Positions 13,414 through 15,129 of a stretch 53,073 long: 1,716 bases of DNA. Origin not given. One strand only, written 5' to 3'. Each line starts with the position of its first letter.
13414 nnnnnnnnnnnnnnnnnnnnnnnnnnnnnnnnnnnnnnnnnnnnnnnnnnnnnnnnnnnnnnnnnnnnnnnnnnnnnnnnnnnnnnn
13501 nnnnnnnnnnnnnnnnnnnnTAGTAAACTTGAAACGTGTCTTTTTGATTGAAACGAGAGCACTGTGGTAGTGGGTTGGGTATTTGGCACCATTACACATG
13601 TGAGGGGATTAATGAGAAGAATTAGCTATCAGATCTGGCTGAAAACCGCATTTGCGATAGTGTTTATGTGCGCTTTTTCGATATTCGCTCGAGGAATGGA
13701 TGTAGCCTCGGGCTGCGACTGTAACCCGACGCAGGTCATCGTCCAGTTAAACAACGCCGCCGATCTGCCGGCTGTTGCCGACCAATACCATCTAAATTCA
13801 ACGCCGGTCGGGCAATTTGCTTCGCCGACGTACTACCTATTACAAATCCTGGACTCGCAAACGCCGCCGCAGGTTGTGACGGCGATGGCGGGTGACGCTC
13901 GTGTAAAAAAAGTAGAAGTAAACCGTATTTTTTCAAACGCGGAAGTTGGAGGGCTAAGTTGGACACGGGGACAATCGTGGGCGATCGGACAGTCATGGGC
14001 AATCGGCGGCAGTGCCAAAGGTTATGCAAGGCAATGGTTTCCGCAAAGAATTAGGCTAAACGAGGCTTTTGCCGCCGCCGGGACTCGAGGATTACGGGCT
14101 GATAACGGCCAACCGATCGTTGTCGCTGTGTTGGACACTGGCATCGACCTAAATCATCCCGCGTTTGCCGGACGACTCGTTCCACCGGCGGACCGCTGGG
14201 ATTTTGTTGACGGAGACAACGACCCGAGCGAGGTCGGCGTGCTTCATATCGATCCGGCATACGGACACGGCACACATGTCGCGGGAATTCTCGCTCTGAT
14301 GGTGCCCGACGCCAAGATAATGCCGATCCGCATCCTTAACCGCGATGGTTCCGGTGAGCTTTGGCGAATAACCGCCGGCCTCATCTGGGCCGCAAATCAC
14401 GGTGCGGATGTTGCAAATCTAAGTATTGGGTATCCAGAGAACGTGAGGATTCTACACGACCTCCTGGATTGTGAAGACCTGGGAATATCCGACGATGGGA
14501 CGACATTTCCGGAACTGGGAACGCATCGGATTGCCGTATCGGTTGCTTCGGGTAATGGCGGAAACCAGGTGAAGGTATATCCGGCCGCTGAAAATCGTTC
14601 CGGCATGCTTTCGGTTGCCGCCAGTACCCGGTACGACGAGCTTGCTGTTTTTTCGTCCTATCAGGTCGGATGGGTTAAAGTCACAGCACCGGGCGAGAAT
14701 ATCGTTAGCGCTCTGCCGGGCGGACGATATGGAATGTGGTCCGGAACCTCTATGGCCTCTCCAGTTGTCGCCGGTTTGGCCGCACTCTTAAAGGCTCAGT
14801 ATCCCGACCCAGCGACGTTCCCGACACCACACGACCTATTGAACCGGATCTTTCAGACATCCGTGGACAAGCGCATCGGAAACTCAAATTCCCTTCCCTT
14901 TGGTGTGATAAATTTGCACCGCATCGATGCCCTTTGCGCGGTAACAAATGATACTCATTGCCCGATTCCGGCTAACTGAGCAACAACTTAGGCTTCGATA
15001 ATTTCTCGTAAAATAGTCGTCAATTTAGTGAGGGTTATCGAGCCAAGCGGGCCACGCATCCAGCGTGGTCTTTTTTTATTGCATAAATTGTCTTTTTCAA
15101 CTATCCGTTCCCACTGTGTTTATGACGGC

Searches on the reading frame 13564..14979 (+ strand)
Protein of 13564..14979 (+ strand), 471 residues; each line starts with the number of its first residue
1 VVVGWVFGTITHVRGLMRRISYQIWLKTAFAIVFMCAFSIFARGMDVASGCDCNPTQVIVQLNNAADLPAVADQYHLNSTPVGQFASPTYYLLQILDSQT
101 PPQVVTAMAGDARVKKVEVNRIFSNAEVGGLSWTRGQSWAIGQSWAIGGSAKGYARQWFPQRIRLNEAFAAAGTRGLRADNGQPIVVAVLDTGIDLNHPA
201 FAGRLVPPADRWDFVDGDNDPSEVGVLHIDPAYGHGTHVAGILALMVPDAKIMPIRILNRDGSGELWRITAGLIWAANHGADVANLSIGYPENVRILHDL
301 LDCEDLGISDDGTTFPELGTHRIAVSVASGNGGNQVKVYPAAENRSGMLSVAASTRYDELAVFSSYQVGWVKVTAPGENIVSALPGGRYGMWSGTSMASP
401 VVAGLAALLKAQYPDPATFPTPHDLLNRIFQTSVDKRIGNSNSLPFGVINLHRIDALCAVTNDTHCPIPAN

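Call 53: find_encoding_contigs(protein=window:13564-14979:+, flank=10000, max_places=1)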
Protein window:13564-14979:+ (471 aa): 1 contig read that carries it; 1 place shown.
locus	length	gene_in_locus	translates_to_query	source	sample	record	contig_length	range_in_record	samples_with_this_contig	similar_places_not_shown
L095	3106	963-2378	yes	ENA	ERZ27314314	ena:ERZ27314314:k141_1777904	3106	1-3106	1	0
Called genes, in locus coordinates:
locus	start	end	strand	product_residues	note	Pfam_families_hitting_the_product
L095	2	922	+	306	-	?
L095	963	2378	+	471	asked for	-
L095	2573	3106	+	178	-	?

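Call 95: search_protein_families(library=pfam, proteins=[window:13564-14979:+], max_evalue=0.0001)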
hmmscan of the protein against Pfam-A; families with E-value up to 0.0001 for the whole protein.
window:13564-14979:+ (471 aa): 1 family
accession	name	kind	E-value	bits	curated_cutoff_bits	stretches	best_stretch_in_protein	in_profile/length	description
PF00082.27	Peptidase_S8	-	3.5e-41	141.9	21.8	1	183-436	2-276/288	Subtilase family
